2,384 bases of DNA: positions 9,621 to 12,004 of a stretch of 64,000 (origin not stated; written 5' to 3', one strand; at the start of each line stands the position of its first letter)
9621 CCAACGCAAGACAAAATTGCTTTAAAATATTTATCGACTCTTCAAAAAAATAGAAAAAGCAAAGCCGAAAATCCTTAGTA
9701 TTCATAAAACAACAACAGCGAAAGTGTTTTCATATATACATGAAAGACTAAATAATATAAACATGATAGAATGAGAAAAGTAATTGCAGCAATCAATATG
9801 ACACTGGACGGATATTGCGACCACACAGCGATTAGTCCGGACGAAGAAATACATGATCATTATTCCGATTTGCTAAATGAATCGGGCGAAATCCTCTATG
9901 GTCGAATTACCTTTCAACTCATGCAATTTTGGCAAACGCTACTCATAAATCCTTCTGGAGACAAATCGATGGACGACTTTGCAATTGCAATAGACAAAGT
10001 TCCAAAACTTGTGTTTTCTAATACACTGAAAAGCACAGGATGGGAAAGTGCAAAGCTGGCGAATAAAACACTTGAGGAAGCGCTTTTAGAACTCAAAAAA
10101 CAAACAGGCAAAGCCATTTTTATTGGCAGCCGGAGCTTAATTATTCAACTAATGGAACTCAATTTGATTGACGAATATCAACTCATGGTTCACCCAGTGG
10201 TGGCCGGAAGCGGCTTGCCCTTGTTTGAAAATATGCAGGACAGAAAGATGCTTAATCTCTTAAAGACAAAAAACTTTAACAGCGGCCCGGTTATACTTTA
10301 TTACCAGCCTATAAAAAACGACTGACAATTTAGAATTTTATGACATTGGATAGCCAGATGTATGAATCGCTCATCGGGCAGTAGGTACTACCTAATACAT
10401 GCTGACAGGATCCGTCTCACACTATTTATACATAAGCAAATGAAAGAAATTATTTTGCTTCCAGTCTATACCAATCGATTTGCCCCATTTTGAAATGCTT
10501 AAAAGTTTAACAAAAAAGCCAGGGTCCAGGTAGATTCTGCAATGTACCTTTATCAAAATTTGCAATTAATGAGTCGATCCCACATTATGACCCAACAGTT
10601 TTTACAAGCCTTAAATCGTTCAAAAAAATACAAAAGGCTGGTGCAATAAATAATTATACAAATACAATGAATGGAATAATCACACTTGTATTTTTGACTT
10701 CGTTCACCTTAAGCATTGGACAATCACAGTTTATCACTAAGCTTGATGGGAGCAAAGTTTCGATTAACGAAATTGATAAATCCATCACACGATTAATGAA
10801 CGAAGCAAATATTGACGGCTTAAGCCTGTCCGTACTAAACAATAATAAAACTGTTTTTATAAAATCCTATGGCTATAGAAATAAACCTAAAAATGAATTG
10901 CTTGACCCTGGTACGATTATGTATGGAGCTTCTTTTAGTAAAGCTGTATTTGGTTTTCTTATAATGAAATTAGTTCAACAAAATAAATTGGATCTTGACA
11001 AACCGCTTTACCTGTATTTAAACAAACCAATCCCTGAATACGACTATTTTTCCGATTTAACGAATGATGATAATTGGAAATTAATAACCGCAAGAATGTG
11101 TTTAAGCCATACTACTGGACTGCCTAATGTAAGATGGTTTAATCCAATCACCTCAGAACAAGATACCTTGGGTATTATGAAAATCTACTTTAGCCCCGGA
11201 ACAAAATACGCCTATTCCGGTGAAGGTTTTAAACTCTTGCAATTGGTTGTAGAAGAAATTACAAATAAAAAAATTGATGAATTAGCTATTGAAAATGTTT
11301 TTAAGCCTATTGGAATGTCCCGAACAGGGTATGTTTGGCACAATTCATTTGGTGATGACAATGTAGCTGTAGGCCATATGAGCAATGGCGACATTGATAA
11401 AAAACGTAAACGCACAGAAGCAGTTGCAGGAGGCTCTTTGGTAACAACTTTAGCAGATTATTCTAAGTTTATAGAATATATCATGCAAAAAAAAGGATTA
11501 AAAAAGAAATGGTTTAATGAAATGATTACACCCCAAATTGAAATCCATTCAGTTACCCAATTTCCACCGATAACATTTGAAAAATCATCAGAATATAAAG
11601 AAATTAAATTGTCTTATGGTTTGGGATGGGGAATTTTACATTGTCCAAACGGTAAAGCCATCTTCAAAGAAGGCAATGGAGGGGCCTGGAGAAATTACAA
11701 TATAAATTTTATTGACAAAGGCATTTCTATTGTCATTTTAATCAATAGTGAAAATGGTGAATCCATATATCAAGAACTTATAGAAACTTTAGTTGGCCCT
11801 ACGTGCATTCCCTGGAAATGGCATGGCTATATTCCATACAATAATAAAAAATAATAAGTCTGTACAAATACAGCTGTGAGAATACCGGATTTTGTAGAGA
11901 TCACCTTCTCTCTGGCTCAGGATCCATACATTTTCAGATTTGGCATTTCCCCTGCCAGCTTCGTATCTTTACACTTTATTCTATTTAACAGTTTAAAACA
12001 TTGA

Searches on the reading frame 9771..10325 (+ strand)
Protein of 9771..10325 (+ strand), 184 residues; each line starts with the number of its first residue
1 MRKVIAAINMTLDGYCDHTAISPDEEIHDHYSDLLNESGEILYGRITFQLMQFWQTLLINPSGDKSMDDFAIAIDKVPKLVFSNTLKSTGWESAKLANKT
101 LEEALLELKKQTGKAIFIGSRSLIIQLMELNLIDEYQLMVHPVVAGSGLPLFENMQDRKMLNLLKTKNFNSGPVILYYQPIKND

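Call 3: search_protein_families(library=pfam, proteins=[window:9771-10325:+], max_evalue=0.01)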
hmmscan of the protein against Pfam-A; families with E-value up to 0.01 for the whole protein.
window:9771-10325:+ (184 aa): 1 family
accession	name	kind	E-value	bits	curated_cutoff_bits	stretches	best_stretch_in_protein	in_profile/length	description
PF01872.23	RibD_C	-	8.2e-14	52.3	24.1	1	2-172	1-194/197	RibD C-terminal domain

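Call 4: search_protein_families(library=padloc, proteins=[window:9771-10325:+], max_evalue=0.01)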
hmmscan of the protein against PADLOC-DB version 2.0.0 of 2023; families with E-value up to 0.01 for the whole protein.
window:9771-10325:+ (184 aa): 0 families

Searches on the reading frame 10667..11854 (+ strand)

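Call 3: search_protein_families(library=pfam, proteins=[window:10667-11854:+], max_evalue=0.01)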
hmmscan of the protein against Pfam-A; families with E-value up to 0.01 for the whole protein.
window:10667-11854:+ (395 aa): 1 family
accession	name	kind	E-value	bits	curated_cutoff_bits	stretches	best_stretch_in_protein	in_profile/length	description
PF00144.29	Beta-lactamase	-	1.1e-38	133.8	27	1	37-365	2-314/329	Beta-lactamase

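Call 4: search_protein_families(library=padloc, proteins=[window:10667-11854:+], max_evalue=0.01)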
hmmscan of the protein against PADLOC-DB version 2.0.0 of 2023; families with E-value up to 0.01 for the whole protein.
window:10667-11854:+ (395 aa): 0 families
